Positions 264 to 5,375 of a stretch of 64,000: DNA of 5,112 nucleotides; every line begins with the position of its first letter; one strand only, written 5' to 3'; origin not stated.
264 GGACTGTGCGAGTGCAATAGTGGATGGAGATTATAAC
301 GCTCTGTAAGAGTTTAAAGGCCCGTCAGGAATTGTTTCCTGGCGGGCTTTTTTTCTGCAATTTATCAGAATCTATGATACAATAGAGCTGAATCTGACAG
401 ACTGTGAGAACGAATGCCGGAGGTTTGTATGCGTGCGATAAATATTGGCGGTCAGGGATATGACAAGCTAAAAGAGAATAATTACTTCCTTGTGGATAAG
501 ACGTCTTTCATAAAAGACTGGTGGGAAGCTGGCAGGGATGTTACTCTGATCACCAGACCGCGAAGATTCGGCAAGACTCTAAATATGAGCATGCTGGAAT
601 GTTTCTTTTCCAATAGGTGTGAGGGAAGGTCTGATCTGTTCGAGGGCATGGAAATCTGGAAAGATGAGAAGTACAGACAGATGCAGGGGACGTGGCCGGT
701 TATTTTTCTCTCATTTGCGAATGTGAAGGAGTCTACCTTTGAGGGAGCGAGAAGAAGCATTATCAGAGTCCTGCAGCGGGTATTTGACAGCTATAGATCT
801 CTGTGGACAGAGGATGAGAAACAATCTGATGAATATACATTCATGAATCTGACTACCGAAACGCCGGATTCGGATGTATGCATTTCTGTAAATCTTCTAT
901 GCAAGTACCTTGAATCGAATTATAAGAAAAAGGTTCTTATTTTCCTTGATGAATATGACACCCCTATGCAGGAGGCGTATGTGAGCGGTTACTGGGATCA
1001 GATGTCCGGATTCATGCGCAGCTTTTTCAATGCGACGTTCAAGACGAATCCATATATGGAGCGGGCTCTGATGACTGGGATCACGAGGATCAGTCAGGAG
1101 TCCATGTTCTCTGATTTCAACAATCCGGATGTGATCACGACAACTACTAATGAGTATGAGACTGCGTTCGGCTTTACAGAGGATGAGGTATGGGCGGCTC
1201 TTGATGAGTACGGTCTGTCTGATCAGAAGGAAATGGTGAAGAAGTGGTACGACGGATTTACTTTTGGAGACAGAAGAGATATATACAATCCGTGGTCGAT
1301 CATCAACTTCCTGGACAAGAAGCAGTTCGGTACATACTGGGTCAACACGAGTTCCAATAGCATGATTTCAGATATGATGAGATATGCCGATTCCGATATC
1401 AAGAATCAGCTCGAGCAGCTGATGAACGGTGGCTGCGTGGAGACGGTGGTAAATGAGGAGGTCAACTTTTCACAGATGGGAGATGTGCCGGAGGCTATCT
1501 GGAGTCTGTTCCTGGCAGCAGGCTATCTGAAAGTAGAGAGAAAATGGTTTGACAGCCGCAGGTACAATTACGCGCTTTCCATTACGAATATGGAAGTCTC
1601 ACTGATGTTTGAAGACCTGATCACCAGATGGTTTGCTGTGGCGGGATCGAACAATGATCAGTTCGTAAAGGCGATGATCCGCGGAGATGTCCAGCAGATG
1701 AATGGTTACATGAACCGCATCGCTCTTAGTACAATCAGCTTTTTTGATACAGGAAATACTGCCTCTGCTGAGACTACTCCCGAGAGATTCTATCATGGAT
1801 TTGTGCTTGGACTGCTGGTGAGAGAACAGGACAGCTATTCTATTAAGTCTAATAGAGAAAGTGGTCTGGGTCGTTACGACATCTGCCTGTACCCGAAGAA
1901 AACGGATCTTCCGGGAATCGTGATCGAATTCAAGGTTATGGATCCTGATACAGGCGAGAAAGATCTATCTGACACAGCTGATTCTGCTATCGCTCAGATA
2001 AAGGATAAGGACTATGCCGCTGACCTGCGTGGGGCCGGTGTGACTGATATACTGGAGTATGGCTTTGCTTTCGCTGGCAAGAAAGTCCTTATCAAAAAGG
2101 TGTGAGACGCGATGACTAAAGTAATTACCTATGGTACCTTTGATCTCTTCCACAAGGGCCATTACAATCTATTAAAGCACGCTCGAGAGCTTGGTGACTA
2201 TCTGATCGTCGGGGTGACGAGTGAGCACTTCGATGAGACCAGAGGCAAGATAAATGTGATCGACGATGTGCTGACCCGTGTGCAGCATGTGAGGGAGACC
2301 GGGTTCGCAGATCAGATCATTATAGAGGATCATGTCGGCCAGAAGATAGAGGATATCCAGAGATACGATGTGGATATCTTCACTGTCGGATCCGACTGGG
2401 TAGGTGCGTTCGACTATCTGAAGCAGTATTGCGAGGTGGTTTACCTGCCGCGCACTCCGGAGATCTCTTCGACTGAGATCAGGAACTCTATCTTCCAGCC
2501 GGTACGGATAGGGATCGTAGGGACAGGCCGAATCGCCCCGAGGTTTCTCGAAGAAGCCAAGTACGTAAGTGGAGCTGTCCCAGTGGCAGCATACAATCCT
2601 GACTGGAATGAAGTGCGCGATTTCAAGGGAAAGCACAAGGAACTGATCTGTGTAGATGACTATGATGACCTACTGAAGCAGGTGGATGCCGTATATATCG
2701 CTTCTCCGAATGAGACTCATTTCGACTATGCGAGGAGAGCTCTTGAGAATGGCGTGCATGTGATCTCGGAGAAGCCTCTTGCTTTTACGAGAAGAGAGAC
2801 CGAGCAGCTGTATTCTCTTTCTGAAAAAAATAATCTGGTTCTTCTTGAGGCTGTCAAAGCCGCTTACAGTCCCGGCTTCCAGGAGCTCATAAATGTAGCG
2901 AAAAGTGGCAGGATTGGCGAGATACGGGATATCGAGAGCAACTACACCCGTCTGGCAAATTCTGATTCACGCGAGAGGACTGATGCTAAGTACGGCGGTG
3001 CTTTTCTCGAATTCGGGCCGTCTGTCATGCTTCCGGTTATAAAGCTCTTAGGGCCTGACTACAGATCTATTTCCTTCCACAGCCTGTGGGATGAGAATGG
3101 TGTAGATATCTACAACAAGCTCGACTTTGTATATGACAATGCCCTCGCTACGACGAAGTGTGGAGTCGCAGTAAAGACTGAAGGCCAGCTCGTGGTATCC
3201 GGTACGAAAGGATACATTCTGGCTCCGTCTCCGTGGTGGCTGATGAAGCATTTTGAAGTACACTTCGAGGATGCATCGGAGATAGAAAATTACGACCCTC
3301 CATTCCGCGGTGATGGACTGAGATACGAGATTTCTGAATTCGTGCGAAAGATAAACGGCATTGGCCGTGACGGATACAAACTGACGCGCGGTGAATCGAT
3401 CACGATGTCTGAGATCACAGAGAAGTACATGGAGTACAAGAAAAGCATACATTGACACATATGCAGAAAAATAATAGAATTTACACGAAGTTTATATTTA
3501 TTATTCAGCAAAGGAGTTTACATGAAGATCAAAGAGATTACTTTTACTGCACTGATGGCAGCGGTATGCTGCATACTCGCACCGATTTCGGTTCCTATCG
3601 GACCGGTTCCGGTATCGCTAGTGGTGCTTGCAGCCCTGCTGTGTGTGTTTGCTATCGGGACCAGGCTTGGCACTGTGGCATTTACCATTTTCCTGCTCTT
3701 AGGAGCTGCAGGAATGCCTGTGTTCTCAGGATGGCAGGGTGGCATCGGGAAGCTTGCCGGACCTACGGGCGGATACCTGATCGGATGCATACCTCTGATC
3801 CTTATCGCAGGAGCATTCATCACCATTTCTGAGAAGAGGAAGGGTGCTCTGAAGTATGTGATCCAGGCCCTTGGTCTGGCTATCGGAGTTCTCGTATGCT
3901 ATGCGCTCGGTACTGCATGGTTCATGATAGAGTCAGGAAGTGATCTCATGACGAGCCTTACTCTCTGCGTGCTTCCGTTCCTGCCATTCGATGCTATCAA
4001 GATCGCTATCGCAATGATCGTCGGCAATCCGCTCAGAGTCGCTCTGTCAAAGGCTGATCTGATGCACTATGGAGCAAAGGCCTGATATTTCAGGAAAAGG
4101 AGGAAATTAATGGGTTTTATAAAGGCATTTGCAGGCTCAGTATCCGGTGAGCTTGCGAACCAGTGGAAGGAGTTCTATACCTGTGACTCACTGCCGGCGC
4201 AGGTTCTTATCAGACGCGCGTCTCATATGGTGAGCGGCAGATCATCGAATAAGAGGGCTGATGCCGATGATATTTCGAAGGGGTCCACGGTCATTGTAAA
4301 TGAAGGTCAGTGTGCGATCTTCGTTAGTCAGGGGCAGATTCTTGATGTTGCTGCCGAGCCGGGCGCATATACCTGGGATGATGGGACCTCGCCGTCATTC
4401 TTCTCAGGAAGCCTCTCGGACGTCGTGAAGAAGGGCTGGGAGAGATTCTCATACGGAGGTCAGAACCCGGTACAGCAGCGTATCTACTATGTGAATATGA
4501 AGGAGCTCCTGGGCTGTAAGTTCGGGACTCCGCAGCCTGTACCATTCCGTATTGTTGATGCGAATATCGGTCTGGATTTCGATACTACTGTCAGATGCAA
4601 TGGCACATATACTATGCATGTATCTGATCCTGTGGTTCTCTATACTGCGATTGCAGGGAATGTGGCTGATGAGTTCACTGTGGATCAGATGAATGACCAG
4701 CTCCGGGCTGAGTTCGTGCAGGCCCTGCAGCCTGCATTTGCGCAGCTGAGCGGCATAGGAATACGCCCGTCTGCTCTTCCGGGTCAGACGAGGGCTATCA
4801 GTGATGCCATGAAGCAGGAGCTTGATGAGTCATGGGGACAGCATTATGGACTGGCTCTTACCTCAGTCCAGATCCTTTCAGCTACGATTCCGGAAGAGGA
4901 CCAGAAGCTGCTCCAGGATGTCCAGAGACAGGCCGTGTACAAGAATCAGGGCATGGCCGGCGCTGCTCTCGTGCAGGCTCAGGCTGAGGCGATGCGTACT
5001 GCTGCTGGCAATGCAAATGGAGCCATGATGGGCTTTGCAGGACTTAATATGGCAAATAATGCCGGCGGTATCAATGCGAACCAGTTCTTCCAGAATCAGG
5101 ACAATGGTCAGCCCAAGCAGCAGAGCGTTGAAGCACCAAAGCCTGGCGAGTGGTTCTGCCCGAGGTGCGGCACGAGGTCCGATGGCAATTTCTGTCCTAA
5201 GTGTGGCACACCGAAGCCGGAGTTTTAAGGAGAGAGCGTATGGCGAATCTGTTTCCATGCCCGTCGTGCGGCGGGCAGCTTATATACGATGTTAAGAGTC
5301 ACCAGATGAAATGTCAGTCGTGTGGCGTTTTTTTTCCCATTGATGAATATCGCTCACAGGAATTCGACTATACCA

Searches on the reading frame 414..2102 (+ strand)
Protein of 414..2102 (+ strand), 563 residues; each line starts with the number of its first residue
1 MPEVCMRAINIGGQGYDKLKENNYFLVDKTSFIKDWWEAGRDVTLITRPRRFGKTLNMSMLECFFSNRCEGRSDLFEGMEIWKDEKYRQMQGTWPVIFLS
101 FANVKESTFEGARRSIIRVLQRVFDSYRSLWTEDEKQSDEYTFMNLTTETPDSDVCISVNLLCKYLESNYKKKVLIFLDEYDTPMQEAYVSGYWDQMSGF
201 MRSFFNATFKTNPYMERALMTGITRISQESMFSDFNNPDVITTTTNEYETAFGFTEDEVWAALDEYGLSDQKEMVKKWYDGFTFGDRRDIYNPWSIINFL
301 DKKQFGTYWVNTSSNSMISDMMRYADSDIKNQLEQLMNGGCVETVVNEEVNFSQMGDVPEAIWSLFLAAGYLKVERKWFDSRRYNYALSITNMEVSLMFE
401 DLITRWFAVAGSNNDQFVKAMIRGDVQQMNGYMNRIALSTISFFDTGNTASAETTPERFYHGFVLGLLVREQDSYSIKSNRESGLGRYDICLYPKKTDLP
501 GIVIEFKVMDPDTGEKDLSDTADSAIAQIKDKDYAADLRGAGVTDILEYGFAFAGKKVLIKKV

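Call 6: search_protein_families(library=pfam, proteins=[window:414-2102:+], max_evalue=0.01)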
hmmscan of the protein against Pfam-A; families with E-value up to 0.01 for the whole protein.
window:414-2102:+ (563 aa): 3 families
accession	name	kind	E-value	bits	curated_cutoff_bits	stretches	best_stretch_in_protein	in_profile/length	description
PF09820.16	AAA-ATPase_like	-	4.6e-45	154.3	26.1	1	11-232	2-201/201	Predicted AAA-ATPase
PF08011.17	PDDEXK_9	-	2.3e-15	56.9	25.5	1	456-562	2-104/105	PD-(D/E)XK nuclease superfamily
PF20649.3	COG5_C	-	0.006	17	24.7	0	138-227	90-179/186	Conserved oligomeric Golgi complex subunit 5, C-terminal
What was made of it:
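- On RADAR (RdrA + RdrB): The only nearby ATPase (414-2105) is PF09820 plus PDDEXK_9, 5 kb upstream (call 6).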

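Call 111: search_protein_families(library=padloc, proteins=[window:414-2102:+], max_evalue=0.01)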
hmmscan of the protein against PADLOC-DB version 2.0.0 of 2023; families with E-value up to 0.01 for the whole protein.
window:414-2102:+ (563 aa): 0 families

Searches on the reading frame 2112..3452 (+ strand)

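Call 6: search_protein_families(library=pfam, proteins=[window:2112-3452:+], max_evalue=0.01)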
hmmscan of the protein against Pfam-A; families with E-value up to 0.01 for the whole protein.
window:2112-3452:+ (447 aa): 6 families
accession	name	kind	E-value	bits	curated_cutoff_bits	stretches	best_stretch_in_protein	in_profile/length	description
PF01408.29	GFO_IDH_MocA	-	1.1e-23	84.7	24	1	131-244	1-116/120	Oxidoreductase family, NAD-binding Rossmann fold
PF01467.32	CTP_transf_like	-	4.3e-17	63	21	1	5-125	1-132/133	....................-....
PF22725.1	GFO_IDH_MocA_C3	-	5.3e-07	30.1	27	1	256-369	1-123/124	GFO/IDH/MocA C-terminal domain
PF02826.25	2-Hacid_dh_C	-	0.00028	20.7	25.1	1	130-201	36-102/178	D-isomer specific 2-hydroxyacid dehydrogenase, NAD binding domain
PF01118.30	Semialdhyde_dh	-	0.0007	20.4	26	1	132-219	1-95/121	Semialdehyde dehydrogenase, NAD binding domain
PF06574.18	FAD_syn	-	0.0042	17.3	27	0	3-28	8-33/158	FAD synthetase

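Call 111: search_protein_families(library=padloc, proteins=[window:2112-3452:+], max_evalue=0.01)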
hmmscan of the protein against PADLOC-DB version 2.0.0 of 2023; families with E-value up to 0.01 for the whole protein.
window:2112-3452:+ (447 aa): 1 family
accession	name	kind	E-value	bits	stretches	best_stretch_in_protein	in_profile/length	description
PDLC00430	ThsB1|ThsB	-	0.0084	13.7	0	185-268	105-192/269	TIR-like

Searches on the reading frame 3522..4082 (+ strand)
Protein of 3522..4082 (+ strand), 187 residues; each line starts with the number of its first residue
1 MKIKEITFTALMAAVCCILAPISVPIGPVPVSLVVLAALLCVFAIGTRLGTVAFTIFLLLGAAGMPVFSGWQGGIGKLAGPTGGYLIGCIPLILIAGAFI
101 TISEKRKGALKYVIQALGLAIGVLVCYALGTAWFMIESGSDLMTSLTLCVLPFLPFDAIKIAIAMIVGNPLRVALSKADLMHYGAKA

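Call 6: search_protein_families(library=pfam, proteins=[window:3522-4082:+], max_evalue=0.01)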
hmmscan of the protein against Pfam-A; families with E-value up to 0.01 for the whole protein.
window:3522-4082:+ (187 aa): 1 family
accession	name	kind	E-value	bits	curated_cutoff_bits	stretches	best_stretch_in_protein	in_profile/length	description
PF02632.19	BioY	-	1.3e-34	119.6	25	1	26-172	1-139/140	BioY family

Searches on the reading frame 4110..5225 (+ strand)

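Call 6: search_protein_families(library=pfam, proteins=[window:4110-5225:+], max_evalue=0.01)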
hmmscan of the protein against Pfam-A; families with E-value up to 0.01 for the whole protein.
window:4110-5225:+ (372 aa): 4 families
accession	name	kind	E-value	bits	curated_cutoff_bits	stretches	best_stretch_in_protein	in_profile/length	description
PF13421.11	Band_7_1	-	2.1e-27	96.6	24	1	53-270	9-205/211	SPFH domain-Band 7 family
PF01145.31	Band_7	-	4.1e-07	30.7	23.6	1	62-293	2-175/176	SPFH domain / Band 7 family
PF12773.13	DZR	-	0.00045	20.8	27.3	1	345-369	10-34/45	Double zinc ribbon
PF13248.11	Zn_ribbon_3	-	0.0074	16.2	27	0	350-368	5-25/26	zinc-ribbon domain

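Call 111: search_protein_families(library=padloc, proteins=[window:4110-5225:+], max_evalue=0.01)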
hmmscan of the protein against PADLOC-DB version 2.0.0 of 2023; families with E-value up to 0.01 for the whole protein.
window:4110-5225:+ (372 aa): 0 families
